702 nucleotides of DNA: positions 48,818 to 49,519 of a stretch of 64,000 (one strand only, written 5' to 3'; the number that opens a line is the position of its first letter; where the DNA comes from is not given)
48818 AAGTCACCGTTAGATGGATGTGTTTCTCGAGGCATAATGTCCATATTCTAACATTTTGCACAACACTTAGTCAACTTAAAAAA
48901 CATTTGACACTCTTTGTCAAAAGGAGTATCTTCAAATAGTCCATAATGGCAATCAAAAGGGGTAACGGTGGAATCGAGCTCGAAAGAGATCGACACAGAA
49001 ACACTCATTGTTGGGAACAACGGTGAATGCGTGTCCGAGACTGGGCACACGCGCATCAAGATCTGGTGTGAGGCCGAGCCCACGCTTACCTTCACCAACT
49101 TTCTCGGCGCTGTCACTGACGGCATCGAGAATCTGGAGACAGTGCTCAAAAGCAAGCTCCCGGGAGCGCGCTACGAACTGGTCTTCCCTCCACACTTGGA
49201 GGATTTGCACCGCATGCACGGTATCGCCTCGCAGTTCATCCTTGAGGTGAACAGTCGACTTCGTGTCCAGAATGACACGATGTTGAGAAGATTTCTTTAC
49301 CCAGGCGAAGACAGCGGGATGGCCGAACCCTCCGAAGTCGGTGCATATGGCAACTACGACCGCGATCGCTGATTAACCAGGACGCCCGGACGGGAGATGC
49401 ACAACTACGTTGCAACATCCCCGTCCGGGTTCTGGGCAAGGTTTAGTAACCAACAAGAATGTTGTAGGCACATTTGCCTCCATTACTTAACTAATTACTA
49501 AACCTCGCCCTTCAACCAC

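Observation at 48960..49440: Second GC-rich (up to ~63%) cassette: 134-aa orphan ORF with strong GC3 bias and a 14-bp GC hairpin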

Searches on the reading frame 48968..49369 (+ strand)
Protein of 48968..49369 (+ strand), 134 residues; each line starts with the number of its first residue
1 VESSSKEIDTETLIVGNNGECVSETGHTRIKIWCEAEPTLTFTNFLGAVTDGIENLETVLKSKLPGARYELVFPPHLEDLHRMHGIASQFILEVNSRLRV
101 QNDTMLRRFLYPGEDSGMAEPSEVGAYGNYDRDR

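Call 6: search_protein_families(library=pfam, proteins=[window:48968-49369:+], max_evalue=1)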
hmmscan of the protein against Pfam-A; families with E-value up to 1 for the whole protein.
window:48968-49369:+ (134 aa): 0 families

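Call 7: search_protein_families(library=phrogs, proteins=[window:48968-49369:+], max_evalue=1)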
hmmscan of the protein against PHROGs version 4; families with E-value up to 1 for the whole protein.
window:48968-49369:+ (134 aa): 0 families

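Call 8: find_homologous_proteins(query=window:48968-49369:+, max_evalue=10)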
Query window:48968-49369:+ (134 aa): 3 proteins with E <= 10 among 7 candidates.
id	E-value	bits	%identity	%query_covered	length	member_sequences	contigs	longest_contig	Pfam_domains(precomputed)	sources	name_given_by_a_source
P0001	9.1e-59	215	74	100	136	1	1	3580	-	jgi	jgi:hypothetical protein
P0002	1.5e-45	172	69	89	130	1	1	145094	-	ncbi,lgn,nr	ncbi:MAG: hypothetical protein U5L95_02155 [Candidatus Saccharibacteria bacterium]|nr:hypothetical p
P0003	8.8e-29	118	61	78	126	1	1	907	-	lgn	-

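Call 10: find_encoding_contigs(protein=P0002, flank=10000)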
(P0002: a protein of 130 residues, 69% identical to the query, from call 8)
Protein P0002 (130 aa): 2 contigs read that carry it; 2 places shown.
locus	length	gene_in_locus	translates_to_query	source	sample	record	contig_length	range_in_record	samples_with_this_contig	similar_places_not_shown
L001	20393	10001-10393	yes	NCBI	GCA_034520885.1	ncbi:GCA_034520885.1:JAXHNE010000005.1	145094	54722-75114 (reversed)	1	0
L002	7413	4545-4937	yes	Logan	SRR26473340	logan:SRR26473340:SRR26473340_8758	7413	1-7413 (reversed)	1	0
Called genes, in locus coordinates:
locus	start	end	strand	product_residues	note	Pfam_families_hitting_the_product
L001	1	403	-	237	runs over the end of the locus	PF02585:PIG-L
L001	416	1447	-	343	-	PF10432:bact-PGI_C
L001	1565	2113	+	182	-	-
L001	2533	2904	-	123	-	-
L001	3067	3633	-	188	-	-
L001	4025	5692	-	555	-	PF00118:Cpn60_TCP1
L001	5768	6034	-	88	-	PF00166:Cpn10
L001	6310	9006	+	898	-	PF26449:DUF8128, PF01935:DUF87 (weak)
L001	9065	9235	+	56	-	-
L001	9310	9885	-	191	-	-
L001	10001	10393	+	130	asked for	-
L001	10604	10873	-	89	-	-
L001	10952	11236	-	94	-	-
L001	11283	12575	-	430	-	PF08245:Mur_ligase_M, PF00994:MoCF_biosynth (faint), PF02875:Mur_ligase_C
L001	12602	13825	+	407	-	PF02543:Carbam_trans_N (faint), PF00814:TsaD, PF22521:HypF_C_2 (weak)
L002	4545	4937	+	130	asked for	-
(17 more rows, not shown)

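Call 11: find_encoding_contigs(protein=P0001, flank=10000)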
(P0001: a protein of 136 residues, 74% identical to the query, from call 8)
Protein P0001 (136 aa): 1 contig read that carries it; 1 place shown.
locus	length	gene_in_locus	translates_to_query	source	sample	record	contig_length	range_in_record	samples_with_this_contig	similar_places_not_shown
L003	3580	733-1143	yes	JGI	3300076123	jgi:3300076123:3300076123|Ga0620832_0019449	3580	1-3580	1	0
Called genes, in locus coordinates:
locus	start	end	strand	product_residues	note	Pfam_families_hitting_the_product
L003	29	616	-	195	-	-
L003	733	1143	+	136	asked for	-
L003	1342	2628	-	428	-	PF08245:Mur_ligase_M, PF02875:Mur_ligase_C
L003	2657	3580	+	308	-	?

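Call 18: find_encoding_contigs(protein=P0003, flank=10000)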
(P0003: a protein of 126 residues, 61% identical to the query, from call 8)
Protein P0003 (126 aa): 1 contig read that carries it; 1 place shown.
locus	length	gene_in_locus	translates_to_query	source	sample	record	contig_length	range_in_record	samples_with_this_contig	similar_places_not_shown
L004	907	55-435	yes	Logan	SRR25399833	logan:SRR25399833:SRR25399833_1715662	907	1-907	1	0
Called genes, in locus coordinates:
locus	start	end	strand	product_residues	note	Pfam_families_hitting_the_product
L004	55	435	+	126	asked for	-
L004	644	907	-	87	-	?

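Call 25: search_protein_representatives(alignment_id=A1)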
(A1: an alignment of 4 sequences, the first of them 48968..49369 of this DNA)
Query: 4 sequences, 134 profile positions. Proteins with E-value up to 0.001 (for the whole library): 14; up to 1e-10: 7; up to 1e-30: 2. The best 14 are listed.
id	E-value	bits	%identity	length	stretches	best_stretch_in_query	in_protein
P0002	1.4e-69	248.3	-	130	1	1-133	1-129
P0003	1.7e-60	218.9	-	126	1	8-133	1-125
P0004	1.7e-19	86.2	-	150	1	11-132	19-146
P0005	1.3e-18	83.3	-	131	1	20-133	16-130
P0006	7.6e-12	61.4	-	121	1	11-131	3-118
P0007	1.2e-11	60.8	-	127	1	11-121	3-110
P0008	7.0e-11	58.3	-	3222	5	11-42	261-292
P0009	1.1e-07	47.9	-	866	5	15-58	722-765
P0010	2.4e-07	46.9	-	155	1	9-116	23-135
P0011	2.1e-06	43.8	-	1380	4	25-44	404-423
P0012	2.2e-05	40.5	-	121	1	15-126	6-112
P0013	2.9e-05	40.1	-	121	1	16-132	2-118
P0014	3.7e-05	39.8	-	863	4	38-80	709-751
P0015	7.5e-04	35.6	-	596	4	92-116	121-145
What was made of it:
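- Checked: 'Orphan' is nearly right: there are 3 close and about 8 remote homologues, all unnamed (calls 8, 25).
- No homologue is found outside Saccharibacteria among 1.84 billion representatives (call 25).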

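Call 29: find_homologous_proteins(query=A4, max_evalue=0.01)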
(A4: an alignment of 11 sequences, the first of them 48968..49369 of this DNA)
Query A4 (11 sequences) (134 aa, profile of the alignment): 6 proteins with E <= 0.01 among 1158 candidates.
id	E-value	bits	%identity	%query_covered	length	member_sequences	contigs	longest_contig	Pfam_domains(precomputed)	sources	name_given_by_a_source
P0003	7.8e-48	179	61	78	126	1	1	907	-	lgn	-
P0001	2.4e-47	178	74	100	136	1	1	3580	-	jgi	jgi:hypothetical protein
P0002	4.5e-42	161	69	89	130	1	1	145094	-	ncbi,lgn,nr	ncbi:MAG: hypothetical protein U5L95_02155 [Candidatus Saccharibacteria bacterium]|nr:hypothetical p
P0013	2.3e-35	139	27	84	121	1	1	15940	-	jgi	-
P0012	9.5e-35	137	29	84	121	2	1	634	-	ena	-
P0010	1.5e-32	130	31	72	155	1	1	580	-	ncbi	-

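Call 31: find_encoding_contigs(protein=P0013, flank=8000)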
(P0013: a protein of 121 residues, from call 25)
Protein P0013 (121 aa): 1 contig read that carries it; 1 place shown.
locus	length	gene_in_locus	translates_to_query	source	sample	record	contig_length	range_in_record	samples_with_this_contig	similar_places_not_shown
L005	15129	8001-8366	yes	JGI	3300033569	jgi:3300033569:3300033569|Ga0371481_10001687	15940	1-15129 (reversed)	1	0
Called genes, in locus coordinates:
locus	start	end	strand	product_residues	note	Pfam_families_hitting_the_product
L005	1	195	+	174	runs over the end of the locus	PF01864:CarS-like, PF01148:CTP_transf_1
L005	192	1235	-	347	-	PF01380:SIS (weak), PF10432:bact-PGI_C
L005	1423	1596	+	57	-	-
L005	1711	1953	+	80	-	-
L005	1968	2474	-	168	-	-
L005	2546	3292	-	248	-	PF01978:TrmB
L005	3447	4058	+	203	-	-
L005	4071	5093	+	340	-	-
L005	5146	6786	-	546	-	PF00118:Cpn60_TCP1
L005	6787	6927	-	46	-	-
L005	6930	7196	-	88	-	PF00166:Cpn10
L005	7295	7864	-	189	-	-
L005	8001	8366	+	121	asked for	-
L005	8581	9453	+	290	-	PF19420:DDAH_eukar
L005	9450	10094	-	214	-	-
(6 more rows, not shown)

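Call 32: find_encoding_contigs(protein=P0004, flank=8000)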
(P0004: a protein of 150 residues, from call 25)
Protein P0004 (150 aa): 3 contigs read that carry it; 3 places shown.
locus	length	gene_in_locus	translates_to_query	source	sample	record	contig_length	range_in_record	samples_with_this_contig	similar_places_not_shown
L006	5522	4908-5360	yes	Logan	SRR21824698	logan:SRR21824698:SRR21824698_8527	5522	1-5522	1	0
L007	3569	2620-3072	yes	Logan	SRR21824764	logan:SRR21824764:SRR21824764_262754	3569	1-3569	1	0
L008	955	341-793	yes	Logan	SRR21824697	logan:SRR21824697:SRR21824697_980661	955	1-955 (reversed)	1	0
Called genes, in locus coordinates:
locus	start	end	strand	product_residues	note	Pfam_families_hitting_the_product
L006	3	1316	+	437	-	?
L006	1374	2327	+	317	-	PF02467:Whib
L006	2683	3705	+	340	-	PF01145:Band_7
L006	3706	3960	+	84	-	-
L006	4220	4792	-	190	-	-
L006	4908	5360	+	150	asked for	-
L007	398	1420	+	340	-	PF01145:Band_7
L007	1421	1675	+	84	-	-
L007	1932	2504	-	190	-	-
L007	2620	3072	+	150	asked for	-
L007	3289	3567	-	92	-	?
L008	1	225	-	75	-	?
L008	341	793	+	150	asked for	-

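Call 33: find_encoding_contigs(protein=P0005, flank=8000)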
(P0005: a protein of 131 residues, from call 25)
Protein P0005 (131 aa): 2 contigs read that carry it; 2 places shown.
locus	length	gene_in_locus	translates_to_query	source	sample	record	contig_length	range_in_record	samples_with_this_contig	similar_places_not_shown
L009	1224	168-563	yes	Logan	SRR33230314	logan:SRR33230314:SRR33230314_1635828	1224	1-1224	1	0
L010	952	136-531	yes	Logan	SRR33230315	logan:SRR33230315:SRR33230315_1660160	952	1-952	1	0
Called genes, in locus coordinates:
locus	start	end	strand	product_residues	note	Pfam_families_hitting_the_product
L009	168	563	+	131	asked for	-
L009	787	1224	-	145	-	?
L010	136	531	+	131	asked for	-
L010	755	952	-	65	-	?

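Call 34: find_encoding_contigs(protein=P0006, flank=8000)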
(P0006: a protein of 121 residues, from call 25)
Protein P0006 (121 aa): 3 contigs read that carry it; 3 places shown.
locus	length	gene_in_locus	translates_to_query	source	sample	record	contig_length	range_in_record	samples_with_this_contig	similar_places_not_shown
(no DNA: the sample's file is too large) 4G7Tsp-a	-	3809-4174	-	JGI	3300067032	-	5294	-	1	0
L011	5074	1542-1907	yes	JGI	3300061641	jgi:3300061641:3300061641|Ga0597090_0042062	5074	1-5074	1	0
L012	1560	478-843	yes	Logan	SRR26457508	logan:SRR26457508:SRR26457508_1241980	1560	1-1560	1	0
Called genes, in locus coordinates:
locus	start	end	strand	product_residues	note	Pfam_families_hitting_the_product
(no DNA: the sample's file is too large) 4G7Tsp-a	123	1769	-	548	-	PF00118:Cpn60_TCP1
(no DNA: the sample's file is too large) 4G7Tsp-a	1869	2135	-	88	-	PF00166:Cpn10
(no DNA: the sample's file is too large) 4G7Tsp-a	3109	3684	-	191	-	-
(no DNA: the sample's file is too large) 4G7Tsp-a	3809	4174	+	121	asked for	-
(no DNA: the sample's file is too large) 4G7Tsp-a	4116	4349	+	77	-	-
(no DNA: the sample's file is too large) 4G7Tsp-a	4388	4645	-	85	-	-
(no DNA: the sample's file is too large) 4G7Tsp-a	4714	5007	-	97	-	-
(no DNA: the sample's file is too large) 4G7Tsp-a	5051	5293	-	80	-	?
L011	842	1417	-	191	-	-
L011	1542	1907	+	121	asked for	-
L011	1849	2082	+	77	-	-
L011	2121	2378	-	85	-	-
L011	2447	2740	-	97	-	-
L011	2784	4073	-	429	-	PF08245:Mur_ligase_M, PF02875:Mur_ligase_C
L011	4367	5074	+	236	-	?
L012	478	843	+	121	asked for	-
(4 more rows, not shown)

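Call 35: find_encoding_contigs(protein=P0007, flank=8000)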
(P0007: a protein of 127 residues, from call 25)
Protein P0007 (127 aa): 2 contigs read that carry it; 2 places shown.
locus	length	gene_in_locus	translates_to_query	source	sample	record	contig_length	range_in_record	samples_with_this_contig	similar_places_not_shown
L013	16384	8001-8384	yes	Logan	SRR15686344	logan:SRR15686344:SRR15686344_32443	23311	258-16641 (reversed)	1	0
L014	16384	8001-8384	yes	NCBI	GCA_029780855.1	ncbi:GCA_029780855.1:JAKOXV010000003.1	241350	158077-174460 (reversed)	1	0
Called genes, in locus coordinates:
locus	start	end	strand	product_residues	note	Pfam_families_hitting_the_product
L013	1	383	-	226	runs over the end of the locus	PF07099:DUF1361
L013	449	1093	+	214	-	PF01066:CDP-OH_P_transf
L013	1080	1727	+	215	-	PF02811:PHP (weak)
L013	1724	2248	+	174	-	PF01864:CarS-like, PF01148:CTP_transf_1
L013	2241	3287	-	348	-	PF10432:bact-PGI_C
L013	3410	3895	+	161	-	-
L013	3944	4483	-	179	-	-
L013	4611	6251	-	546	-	PF00118:Cpn60_TCP1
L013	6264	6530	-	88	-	PF00166:Cpn10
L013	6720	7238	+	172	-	-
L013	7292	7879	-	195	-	-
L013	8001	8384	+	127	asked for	-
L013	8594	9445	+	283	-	PF19420:DDAH_eukar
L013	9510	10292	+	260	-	-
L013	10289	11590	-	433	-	PF08245:Mur_ligase_M, PF02875:Mur_ligase_C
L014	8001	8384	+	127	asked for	-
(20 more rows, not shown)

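Call 37: predict_structure(alignment_id=A4)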
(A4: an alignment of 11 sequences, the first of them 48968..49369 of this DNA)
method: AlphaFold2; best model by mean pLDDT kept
length: 134 residues; sequences in the alignment: 11
mean_pLDDT: 81.5   pTM: 0.73
mean pLDDT of the five models: 81.5, 80.5, 80.3, 80.3, 77.8
residues with pLDDT >= 90: 77; 70-90: 28; 50-70: 6; < 50: 23
segments of 3 or more residues with pLDDT < 50: 1-3, 115-134
pLDDT, mean of each block of 10 residues (from residue 1): 61 94 91 90 93 94 92 95 97 95 88 52 36 35
secondary structure, 60 per line:
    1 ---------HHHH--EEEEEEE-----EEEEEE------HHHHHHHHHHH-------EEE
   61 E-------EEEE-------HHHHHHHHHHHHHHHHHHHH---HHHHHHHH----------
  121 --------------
elements in order: H10-13 E16-22 E28-33 H40-50 E58-61 E69-72 H80-99 H103-110
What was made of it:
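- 48968..49372 (+): ORF134: GC3-rich coding sequence for a small acidic protein with a beta-beta-alpha-beta-beta-alpha-alpha core and a disordered C-terminal tail. AF2 pLDDT 81.5 (call 37).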

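Call 39: search_solved_structures(query=A4, max_evalue=10)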
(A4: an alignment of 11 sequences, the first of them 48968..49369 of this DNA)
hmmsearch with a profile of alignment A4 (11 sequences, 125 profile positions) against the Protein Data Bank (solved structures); distinct sequences matched with E-value up to 10: 3.
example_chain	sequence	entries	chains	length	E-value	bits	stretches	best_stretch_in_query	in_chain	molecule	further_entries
6n3q_F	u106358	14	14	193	0.37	13.9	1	57-109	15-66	Translocation protein SEC72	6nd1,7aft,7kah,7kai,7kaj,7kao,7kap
3ehm_A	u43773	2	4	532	0.68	13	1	37-104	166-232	SusD homolog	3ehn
7t8s_B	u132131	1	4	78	0.97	12.5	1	17-49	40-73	phycoerythrin alpha-1 subunit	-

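Call 40: fold_search(model_id=the predicted structure, library=pdb)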
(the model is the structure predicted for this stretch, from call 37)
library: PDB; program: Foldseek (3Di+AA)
matches with E <= 10: 834; with E <= 0.001: 0
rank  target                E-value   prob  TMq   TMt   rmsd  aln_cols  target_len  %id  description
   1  4xch_A                1.0e-01  0.54  0.34  0.31   8.0       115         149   10  S-ribosylhomocysteinase from Streptococcus suis (released 2015-06-24)
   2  8tug_K                1.1e-01  0.63  0.30  0.36   6.5        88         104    8  Cryo-EM structure of CPD-stalled Pol II in complex with Rad26 (engaged state) (released 2024-01-24)
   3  7aoc_K                1.3e-01  0.60  0.31  0.39   6.3        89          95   11  Schizosaccharomyces pombe RNA polymerase I (monomer) (released 2021-02-24)
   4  7dn3_K                2.0e-01  0.28  0.26  0.31   6.8        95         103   13  Structure of Human RNA Polymerase III elongation complex (released 2021-03-17)
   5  2djw_H                2.3e-01  0.66  0.30  0.45   3.5        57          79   18  Crystal structure of TTHA0845 from Thermus thermophilus HB8 (released 2006-09-12)
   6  2djw_A                2.3e-01  0.66  0.30  0.44   3.6        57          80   18  Crystal structure of TTHA0845 from Thermus thermophilus HB8 (released 2006-09-12)
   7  3dxs                  2.3e-01  0.57  0.28  0.43   4.2        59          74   15  Crystal structure of a copper binding domain from HMA7, a P-type ATPase (released 2009-08-11)
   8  4qjv_D                2.6e-01  0.41  0.30  0.39   5.5        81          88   15  The X-ray crystal structure of Rpo3/Rpo11 heterodimer of euryarchaeal RNA polymerase from Thermococcus kodakarensis (released 2014-10-08)
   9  8hil_K                2.9e-01  0.28  0.29  0.33   7.3        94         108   10  A cryo-EM structure of B. oleracea RNA polymerase V at 3.57 Angstrom (released 2023-03-22)
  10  1ds5_A                3.3e-01  0.11  0.21  0.11   9.5        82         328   10  DIMERIC CRYSTAL STRUCTURE OF THE ALPHA SUBUNIT IN COMPLEX WITH TWO BETA PEPTIDES MIMICKING THE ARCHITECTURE OF THE TET (released 2001-01-07)
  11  1osd_A                3.6e-01  0.25  0.25  0.38   8.2        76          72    5  crystal structure of Oxidized MerP from Ralstonia metallidurans CH34 (released 2004-05-18)
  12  7bfe_C                4.0e-01  0.38  0.29  0.40   4.8        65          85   20  Circular permutant of ribosomal protein S6, P54-55 truncated, L21A mutant. (released 2022-07-13)
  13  5zne                  4.3e-01  0.30  0.23  0.36   4.3        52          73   13  The crystal structure of immune receptor RGA5A_S of resistance protein Pia from rice (Oryza sativa) (released 2018-10-24)
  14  2k1r_MODEL_1_A        4.6e-01  0.35  0.26  0.41   4.4        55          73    9  The solution NMR structure of the complex between MNK1 and HAH1 mediated by Cu(I) (released 2009-03-31)
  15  9ip6_A                4.6e-01  0.30  0.24  0.38   4.3        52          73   13  The complex of rice immune receptor RGA5-HMA8 with rice blast effector protein AVR1-CO39 (released 2025-07-16)
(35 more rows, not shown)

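Call 66: search_protein_families(library=ncbifam, proteins=[window:48968-49369:+], max_evalue=1)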
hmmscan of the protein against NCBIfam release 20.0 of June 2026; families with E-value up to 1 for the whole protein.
window:48968-49369:+ (134 aa): 0 families

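Call 67: search_protein_families(library=padloc, proteins=[window:48968-49369:+], max_evalue=1)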
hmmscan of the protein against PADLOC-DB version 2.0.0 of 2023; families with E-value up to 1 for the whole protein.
window:48968-49369:+ (134 aa): 0 families
